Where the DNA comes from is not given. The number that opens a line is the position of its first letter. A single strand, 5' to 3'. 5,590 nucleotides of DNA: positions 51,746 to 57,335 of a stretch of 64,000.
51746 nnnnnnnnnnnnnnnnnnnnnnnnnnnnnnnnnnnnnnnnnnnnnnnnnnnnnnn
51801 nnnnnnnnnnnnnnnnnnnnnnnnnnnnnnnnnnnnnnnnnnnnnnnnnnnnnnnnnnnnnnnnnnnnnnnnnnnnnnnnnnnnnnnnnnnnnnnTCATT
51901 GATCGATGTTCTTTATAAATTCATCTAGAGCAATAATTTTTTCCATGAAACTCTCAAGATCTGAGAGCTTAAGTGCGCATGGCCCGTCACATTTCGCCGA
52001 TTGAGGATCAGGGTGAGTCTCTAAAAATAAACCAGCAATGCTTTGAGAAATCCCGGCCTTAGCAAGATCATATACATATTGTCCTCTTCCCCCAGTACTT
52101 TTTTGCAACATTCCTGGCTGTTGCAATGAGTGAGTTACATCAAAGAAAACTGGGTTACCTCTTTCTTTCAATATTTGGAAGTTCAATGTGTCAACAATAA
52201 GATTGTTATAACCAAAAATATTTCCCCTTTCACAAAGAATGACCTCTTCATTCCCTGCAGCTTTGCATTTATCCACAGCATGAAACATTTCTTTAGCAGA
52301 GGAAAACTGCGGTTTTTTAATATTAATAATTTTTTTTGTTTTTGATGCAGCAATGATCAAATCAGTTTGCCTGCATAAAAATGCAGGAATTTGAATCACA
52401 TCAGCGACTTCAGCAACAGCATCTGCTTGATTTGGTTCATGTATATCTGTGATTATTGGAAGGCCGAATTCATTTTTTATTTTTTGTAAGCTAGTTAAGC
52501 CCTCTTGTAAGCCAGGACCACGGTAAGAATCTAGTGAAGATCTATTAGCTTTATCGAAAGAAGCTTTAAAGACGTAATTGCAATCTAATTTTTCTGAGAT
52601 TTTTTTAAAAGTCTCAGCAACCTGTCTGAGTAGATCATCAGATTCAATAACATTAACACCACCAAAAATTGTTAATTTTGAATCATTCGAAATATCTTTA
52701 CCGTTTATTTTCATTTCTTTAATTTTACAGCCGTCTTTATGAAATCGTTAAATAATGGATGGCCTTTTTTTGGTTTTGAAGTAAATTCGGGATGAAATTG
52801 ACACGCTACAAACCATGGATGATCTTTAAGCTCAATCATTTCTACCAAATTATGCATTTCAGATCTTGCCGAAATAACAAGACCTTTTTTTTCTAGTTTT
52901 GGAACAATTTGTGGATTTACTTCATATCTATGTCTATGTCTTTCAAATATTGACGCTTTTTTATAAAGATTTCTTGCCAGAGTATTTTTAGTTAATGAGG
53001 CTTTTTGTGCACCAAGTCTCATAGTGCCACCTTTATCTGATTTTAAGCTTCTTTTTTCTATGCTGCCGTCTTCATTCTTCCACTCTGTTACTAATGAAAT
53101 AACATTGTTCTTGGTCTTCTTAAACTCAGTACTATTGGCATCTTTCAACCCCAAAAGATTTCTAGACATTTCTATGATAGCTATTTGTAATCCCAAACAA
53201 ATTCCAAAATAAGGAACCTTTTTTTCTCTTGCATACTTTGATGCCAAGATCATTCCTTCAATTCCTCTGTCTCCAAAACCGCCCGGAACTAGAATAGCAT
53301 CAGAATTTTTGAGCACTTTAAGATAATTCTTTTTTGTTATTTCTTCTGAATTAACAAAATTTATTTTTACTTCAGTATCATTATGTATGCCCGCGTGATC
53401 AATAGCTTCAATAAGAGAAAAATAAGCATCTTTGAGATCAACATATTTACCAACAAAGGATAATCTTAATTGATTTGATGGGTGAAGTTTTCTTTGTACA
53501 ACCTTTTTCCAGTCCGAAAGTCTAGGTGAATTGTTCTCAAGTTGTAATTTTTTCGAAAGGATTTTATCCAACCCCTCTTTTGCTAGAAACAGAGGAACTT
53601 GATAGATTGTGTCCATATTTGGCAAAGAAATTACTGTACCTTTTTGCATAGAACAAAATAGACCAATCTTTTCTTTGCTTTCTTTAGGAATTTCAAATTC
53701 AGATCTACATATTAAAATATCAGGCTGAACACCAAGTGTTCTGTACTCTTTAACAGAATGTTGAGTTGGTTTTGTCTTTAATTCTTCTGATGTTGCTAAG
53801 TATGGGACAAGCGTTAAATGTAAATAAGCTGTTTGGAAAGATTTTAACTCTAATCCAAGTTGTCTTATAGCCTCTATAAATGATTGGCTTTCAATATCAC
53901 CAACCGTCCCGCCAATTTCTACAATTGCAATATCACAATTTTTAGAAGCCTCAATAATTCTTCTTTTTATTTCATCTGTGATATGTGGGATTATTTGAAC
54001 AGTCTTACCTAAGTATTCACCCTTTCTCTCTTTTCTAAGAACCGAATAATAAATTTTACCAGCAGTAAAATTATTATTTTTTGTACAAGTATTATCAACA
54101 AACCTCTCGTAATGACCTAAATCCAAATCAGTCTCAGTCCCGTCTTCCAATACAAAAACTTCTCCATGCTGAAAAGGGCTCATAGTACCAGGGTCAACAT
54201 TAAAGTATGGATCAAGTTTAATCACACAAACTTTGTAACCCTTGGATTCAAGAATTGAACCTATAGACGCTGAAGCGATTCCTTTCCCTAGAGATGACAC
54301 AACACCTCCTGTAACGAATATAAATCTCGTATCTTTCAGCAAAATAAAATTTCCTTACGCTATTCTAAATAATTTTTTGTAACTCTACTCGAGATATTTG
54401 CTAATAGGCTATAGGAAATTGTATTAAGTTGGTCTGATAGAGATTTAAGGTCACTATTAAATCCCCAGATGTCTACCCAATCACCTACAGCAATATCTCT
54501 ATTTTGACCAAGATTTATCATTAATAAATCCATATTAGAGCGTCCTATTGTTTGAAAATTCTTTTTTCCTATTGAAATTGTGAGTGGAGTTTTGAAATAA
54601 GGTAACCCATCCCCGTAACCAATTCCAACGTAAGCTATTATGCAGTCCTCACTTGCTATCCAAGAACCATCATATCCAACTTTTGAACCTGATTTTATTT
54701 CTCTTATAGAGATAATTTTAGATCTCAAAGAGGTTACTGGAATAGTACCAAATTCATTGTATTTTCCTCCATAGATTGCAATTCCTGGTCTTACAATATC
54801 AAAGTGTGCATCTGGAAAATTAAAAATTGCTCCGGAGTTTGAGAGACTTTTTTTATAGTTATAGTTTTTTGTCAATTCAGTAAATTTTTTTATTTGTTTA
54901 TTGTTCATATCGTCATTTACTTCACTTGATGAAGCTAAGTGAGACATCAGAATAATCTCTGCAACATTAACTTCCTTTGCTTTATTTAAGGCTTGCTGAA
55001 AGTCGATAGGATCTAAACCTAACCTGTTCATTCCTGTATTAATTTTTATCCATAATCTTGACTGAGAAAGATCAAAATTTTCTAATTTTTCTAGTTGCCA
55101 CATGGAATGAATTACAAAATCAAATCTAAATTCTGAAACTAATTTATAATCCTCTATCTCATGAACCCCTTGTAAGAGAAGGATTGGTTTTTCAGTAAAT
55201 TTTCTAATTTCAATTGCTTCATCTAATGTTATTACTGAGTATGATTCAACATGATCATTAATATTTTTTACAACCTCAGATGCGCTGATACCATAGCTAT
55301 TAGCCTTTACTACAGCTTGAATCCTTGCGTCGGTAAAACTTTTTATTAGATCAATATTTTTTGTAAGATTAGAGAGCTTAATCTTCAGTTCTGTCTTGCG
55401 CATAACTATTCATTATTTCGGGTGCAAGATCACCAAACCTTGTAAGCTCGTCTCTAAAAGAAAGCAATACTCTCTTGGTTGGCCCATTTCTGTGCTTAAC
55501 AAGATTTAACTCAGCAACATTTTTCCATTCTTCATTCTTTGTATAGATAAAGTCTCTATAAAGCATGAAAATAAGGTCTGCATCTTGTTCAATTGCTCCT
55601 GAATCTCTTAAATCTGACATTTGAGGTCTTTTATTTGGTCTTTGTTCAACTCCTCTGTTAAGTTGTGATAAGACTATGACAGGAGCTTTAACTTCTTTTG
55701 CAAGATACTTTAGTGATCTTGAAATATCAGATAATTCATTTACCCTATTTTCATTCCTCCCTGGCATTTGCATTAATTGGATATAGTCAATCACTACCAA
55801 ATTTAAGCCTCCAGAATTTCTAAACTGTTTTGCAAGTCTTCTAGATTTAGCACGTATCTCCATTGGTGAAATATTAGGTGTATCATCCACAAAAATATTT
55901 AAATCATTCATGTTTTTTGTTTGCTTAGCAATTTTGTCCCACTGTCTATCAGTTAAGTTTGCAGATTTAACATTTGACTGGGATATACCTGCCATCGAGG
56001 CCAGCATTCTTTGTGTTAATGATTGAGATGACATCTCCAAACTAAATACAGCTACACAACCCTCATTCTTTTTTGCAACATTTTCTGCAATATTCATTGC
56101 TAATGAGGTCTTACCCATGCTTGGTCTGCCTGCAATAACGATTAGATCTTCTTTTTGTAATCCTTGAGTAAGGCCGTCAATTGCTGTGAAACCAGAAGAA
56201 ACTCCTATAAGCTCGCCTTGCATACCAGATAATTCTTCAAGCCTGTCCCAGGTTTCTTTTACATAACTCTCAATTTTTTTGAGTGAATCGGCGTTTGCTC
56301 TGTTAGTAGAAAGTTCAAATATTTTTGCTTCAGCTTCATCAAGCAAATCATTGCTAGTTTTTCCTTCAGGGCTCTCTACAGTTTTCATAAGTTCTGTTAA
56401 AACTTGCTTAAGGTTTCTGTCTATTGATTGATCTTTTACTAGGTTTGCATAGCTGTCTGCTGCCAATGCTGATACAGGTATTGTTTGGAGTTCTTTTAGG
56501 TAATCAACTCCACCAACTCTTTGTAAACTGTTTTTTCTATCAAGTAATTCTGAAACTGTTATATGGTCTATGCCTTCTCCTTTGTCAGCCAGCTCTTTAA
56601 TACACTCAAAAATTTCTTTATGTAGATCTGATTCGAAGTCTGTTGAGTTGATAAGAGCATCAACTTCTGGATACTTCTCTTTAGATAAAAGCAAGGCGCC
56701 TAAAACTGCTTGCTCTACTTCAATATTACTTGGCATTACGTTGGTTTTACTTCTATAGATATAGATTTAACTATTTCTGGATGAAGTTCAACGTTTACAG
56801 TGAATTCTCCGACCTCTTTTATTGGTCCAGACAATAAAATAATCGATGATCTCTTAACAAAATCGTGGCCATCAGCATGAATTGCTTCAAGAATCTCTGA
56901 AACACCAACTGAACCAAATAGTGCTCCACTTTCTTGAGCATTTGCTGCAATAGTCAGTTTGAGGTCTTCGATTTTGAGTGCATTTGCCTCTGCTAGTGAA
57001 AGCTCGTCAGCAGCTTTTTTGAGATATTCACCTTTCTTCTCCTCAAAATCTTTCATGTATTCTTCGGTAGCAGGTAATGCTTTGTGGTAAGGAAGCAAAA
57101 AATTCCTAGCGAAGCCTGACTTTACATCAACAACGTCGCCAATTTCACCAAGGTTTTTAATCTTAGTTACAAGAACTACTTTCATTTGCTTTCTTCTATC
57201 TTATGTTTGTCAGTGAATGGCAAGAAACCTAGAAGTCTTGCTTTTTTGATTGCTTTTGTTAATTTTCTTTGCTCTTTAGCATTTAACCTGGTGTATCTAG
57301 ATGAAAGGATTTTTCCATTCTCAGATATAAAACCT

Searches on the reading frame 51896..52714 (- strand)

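Call 38: search_protein_families(library=ncbifam, proteins=[window:51896-52714:-], max_evalue=1e-20)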
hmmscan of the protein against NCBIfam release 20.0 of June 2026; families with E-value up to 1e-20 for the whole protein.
window:51896-52714:- (272 aa): 8 families
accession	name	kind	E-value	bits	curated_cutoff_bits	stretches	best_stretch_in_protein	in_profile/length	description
NF003543.0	PRK05198.1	equivalog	3.1e-115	383.9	242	1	2-268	6-272/273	3-deoxy-8-phosphooctulonate synthase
NF009109.0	PRK12457.1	equivalog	1.6e-109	365.5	457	1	7-271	10-276/281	3-deoxy-8-phosphooctulonate synthase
TIGR01362.1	KDO8P_synth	equivalog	5.6e-109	363.3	314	1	13-268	2-257/258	3-deoxy-8-phosphooctulonate synthase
NF006421.0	PRK08673.1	subfamily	2.5e-33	115.7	335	1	3-268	85-334/338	3-deoxy-7-phosphoheptulonate synthase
NF009239.0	PRK12595.1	equivalog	8.7e-32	110.5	279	1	2-263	108-353/360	bifunctional 3-deoxy-7-phosphoheptulonate synthase/chorismate mutase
TIGR01361.1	DAHP_synth_Bsub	equivalog_domain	2.1e-29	102.7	267.75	1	3-261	16-258/260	3-deoxy-7-phosphoheptulonate synthase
NF009933.0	PRK13396.1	subfamily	1.8e-25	89.7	486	1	12-269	100-343/352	3-deoxy-7-phosphoheptulonate synthase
NF041229.1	BagF_FevY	exception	9.9e-21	74.3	700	0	58-256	129-318/340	phospho-2-dehydro-3-deoxyheptonate aldolase BagF/FevY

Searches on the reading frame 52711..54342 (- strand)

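Call 38: search_protein_families(library=ncbifam, proteins=[window:52711-54342:-], max_evalue=1e-20)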
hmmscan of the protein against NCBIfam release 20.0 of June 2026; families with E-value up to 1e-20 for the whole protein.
window:52711-54342:- (543 aa): 3 families
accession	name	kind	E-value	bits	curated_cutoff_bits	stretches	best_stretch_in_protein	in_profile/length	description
NF003792.0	PRK05380.1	equivalog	4.3e-244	811.1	308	1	4-542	2-530/534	CTP synthase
TIGR00337.1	PyrG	equivalog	1e-238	793.3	462.75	1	5-536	3-525/526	glutamine hydrolyzing CTP synthase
NF004836.1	PRK06186.1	equivalog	1.3e-35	122.7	260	0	293-416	2-125/228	CTP synthase C-terminal region-related (seleno)protein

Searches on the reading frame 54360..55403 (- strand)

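Call 38: search_protein_families(library=ncbifam, proteins=[window:54360-55403:-], max_evalue=1e-20)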
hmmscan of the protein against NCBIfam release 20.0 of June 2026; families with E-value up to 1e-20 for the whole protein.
window:54360-55403:- (347 aa): 9 families
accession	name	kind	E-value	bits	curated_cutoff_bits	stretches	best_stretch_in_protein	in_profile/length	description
TIGR00492.1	alr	equivalog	2.3e-79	267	168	1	3-346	2-368/369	alanine racemase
NF002970.2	PRK03646.1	exception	5.6e-66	223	600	1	4-342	5-352/356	catabolic alanine racemase DadX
NF008897.0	PRK11930.1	equivalog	9.8e-58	195.9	804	1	3-346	459-820/822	bifunctional UDP-N-acetylmuramoyl-tripeptide:D-alanyl-D-alanine ligase/alanine racemase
NF033131.1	vanT-G-Cterm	exception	5.6e-50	170.2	460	1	6-344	5-367/368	serine racemase VanT catalytic subunit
NF000792.0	PRK00053.2-3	equivalog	1.6e-45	155.9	384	1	4-346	4-359/360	alanine racemase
NF000791.0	PRK00053.2-2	equivalog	9.1e-40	136.9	218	1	5-344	3-338/340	alanine racemase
NF033132.1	vanT-CELN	equivalog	1.6e-39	135.9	900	1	7-343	343-695/697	membrane-bound serine racemase VanT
NF033133.1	vanT-L-cat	exception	1e-24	87.5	750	1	12-341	16-361/366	serine racemase VanT-L catalytic subunit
NF009879.0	PRK13340.1-4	subfamily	3e-23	82.3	434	1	6-319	44-374/406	alanine racemase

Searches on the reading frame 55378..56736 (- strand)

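Call 38: search_protein_families(library=ncbifam, proteins=[window:55378-56736:-], max_evalue=1e-20)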
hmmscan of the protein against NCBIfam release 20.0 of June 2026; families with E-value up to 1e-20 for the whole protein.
window:55378-56736:- (452 aa): 15 families
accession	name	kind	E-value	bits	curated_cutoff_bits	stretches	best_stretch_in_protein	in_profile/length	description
TIGR00665.1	DnaB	equivalog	7.7e-154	512.7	385.25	1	2-438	3-434/435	replicative DNA helicase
NF004384.0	PRK05748.1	equivalog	8.1e-150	499.3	525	1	2-443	11-448/452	replicative DNA helicase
NF005852.0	PRK07773.1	equivalog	5.7e-137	458.3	780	1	2-382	25-399/886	replicative DNA helicase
TIGR03600.1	phage_DnaB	exception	6.1e-127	424.1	498.65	1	4-427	1-421/421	phage replicative helicase, DnaB family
NF006606.0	PRK09165.1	equivalog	1.5e-122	409.7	540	1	1-442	21-492/497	replicative DNA helicase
NF005424.0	PRK07004.1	equivalog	4.4e-121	404.6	834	1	2-439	16-453/460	replicative DNA helicase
NF040583.1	dnaB_SPI-7_type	exception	4.6e-121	404.9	655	1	2-436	2-433/434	SPI-7-type island replicative DNA helicase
NF006458.0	PRK08840.1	equivalog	1.7e-119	399.6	884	1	2-438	21-457/464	replicative DNA helicase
NF005945.0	PRK08006.1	equivalog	4.6e-119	398.3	898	1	2-438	28-464/471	replicative DNA helicase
NF006443.0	PRK08760.1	equivalog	5.1e-119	397.7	741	1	2-444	34-474/476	replicative DNA helicase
NF004109.0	PRK05595.1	equivalog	2.1e-118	395.8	737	1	1-437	8-438/444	replicative DNA helicase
NF005369.0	PRK06904.1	equivalog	1.7e-116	389.7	809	1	2-439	26-466/474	replicative DNA helicase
NF006306.0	PRK08506.1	equivalog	3.3e-109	365.6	596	1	4-405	6-397/472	replicative DNA helicase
NF004967.0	PRK06321.1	equivalog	2.4e-80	270.7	751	1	2-439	17-467/472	replicative DNA helicase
NF005240.0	PRK06749.1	subfamily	1.3e-79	268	686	1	3-436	4-426/428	replicative DNA helicase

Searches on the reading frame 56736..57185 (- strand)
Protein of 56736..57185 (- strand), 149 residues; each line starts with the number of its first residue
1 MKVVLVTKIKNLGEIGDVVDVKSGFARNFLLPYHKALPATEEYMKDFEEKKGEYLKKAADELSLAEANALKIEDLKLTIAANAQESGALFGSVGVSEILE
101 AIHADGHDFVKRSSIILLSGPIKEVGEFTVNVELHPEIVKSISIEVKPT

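Call 38: search_protein_families(library=ncbifam, proteins=[window:56736-57185:-], max_evalue=1e-20)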
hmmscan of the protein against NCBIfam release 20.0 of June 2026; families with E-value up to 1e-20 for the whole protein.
window:56736-57185:- (149 aa): 1 family
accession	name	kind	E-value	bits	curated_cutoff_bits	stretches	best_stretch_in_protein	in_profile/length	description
TIGR00158.1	L9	equivalog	7.1e-37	127.1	58.6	1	1-148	1-147/148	50S ribosomal protein L9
